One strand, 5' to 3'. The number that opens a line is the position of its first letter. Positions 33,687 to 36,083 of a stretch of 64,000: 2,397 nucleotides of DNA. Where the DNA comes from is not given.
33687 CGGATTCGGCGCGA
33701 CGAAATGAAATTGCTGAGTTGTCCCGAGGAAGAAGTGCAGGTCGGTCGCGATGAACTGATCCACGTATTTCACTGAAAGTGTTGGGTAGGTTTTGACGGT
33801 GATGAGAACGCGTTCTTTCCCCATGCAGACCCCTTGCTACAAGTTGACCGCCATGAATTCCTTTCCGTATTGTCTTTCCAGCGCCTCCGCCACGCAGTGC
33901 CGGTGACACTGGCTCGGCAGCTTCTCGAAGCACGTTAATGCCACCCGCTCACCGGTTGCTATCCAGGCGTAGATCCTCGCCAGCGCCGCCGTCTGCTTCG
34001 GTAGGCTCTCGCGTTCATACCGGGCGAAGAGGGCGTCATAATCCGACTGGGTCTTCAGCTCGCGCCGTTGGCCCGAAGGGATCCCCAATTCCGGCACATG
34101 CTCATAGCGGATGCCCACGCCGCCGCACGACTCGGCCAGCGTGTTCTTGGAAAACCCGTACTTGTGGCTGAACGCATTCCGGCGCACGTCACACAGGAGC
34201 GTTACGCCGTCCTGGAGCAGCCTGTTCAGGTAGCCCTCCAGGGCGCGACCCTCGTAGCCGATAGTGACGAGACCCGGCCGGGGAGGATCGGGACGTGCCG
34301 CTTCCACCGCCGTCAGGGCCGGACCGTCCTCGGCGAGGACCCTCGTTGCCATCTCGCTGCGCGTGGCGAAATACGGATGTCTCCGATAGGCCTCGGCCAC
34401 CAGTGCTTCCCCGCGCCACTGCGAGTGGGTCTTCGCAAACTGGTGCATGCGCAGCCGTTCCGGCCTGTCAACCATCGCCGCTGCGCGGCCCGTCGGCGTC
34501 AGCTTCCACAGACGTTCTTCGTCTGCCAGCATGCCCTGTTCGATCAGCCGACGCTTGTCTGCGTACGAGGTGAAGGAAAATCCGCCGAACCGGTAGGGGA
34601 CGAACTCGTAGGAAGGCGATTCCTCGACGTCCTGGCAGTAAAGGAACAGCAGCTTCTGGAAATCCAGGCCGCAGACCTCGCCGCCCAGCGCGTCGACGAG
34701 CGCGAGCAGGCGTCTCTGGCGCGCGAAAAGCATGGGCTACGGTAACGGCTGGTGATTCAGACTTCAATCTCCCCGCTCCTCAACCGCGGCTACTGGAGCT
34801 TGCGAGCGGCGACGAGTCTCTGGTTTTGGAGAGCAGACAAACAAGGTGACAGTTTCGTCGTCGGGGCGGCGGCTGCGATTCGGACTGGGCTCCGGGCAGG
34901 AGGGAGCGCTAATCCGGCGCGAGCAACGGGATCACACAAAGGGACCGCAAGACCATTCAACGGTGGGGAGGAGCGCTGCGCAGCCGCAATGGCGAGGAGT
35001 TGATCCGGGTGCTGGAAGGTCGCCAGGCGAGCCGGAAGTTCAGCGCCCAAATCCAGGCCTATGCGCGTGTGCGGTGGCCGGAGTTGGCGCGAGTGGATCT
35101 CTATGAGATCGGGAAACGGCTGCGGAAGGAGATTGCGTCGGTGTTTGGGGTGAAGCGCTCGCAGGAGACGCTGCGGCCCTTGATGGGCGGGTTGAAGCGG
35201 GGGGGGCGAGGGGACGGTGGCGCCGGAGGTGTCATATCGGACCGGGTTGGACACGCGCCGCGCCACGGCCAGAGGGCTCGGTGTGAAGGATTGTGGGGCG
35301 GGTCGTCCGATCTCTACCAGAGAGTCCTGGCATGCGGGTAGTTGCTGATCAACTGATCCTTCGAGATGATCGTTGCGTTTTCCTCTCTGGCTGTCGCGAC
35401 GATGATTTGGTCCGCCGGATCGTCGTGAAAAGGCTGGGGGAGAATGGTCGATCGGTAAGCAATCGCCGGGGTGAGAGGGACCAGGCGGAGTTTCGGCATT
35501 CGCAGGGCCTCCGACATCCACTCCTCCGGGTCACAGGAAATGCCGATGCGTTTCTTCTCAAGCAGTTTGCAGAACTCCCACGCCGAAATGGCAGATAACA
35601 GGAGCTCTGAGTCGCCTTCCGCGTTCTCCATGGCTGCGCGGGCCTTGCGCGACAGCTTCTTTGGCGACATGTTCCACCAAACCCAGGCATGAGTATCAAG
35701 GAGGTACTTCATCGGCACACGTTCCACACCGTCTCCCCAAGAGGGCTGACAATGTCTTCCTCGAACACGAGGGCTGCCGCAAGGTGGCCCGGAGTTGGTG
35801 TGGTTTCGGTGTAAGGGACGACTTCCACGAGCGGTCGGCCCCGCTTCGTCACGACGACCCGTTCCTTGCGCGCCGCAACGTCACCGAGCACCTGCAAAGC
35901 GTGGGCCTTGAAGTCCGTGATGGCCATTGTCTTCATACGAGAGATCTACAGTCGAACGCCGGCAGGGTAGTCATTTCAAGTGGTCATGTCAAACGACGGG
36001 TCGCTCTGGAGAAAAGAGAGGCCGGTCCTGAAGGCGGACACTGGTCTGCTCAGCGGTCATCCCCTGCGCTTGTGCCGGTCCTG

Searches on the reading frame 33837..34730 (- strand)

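Call 57: search_protein_families(library=pfam, proteins=[window:33837-34730:-], max_evalue=0.001)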
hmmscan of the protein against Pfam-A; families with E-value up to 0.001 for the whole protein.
window:33837-34730:- (297 aa): 2 families
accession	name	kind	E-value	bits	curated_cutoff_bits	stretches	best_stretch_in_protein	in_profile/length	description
PF04343.18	DUF488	-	7.9e-26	91.5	22.2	1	165-284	3-121/121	Domain of unknown function DUF488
PF22751.1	DUF488-N3a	-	6e-07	30.2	27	1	226-287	55-117/118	Active DUF488-N3 subclade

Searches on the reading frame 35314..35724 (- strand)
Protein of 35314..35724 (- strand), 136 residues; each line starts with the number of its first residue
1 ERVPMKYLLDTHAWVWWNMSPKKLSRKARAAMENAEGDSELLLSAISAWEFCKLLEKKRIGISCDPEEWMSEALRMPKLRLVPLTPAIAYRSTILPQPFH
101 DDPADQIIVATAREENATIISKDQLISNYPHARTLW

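Call 57: search_protein_families(library=pfam, proteins=[window:35314-35724:-], max_evalue=0.001)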
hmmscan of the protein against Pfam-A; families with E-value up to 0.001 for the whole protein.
window:35314-35724:- (136 aa): 1 family
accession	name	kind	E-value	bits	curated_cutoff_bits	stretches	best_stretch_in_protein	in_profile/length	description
PF01850.27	PIN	-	1.1e-15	58.8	23.6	1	7-129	1-117/120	PIN domain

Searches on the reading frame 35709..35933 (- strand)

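Call 57: search_protein_families(library=pfam, proteins=[window:35709-35933:-], max_evalue=0.001)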
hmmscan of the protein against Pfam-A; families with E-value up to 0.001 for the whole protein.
window:35709-35933:- (74 aa): 1 family
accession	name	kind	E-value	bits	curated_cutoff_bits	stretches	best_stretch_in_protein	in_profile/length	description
PF02604.26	PhdYeFM_antitox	-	5e-07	29.8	29.8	1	2-43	3-44/74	Antitoxin Phd_YefM, type II toxin-antitoxin system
